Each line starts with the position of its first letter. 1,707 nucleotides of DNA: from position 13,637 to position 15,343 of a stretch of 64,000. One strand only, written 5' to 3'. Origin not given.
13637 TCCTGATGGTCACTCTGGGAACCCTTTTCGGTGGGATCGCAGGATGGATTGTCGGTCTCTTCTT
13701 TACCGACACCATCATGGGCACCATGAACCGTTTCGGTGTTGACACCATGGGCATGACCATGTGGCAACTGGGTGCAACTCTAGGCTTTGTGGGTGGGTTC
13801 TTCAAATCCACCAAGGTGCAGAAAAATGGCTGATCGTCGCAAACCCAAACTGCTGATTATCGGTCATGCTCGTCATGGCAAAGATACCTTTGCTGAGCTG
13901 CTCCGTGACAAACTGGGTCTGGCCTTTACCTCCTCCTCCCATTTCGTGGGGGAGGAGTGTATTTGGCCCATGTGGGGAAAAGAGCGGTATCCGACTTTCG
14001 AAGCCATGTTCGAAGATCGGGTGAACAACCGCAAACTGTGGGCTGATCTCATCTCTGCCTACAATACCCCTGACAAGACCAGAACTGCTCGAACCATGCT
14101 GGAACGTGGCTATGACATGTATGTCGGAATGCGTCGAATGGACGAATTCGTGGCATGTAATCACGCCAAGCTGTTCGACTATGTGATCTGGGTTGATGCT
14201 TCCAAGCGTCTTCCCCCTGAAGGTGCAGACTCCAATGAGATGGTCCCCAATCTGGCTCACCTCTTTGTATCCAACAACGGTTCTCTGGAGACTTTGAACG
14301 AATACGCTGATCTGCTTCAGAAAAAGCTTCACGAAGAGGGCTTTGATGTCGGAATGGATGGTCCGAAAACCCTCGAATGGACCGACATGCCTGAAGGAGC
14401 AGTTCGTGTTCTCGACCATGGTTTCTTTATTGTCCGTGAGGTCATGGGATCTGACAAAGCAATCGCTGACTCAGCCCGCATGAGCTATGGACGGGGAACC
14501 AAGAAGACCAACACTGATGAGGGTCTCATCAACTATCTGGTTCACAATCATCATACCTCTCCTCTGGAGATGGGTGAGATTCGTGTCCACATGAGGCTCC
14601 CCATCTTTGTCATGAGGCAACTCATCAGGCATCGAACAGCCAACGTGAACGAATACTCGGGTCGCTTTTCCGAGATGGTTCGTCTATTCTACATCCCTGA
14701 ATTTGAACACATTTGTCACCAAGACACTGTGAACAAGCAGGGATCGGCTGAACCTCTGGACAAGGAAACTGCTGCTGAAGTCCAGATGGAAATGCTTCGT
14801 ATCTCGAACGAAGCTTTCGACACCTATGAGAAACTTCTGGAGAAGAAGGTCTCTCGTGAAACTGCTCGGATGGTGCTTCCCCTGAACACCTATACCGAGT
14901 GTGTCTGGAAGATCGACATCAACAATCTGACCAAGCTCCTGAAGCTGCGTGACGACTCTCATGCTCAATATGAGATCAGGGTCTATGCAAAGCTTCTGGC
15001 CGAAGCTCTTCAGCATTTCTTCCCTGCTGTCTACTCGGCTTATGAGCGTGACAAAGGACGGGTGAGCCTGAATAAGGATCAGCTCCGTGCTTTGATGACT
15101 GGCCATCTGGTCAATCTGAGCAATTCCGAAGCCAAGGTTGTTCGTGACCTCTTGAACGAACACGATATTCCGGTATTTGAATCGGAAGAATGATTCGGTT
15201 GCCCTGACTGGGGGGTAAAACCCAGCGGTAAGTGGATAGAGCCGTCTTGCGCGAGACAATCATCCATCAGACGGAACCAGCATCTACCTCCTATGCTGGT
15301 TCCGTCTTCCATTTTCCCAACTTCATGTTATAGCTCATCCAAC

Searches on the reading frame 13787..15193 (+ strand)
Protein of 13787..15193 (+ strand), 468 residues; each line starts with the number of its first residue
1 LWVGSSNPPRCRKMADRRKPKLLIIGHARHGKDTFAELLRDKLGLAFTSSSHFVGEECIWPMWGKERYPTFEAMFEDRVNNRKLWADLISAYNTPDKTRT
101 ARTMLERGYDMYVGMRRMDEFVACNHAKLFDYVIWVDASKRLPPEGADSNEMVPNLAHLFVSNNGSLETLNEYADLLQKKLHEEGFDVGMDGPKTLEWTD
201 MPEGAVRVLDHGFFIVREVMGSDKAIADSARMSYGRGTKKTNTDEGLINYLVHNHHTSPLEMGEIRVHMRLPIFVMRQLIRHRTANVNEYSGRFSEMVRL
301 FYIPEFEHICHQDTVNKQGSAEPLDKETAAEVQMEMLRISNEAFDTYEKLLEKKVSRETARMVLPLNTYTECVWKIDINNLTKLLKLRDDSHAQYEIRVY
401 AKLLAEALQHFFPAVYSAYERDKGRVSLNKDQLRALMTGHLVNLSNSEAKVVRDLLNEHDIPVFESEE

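Call 7: search_protein_families(library=pfam, proteins=[window:13787-15193:+], max_evalue=0.01)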
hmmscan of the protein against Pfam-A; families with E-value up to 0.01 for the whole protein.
window:13787-15193:+ (468 aa): 1 family
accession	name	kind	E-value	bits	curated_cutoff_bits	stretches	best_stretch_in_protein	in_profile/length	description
PF02511.20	Thy1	-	1.2e-47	162.6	24.8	1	220-413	6-190/191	Thymidylate synthase complementing protein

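Call 8: search_protein_families(library=phrogs, proteins=[window:13787-15193:+], max_evalue=0.01)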
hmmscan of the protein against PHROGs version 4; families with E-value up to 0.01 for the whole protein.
window:13787-15193:+ (468 aa): 5 families
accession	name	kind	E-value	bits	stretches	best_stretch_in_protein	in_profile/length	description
phrog_85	-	DNA, RNA and nucleotide metabolism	6.9e-85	287.2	1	39-446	168-611/866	thymidylate synthase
phrog_38514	-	unknown function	8.9e-30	105.6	2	66-171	227-331/348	-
phrog_10644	-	DNA, RNA and nucleotide metabolism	5.8e-17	63.3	1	277-420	13-155/160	thymidylate synthase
phrog_28804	-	DNA, RNA and nucleotide metabolism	4e-12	47.3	1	343-420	10-86/91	thymidylate synthase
phrog_139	-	other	1.2e-07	32.5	1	17-44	81-108/342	deoxynucleoside monophosphate kinase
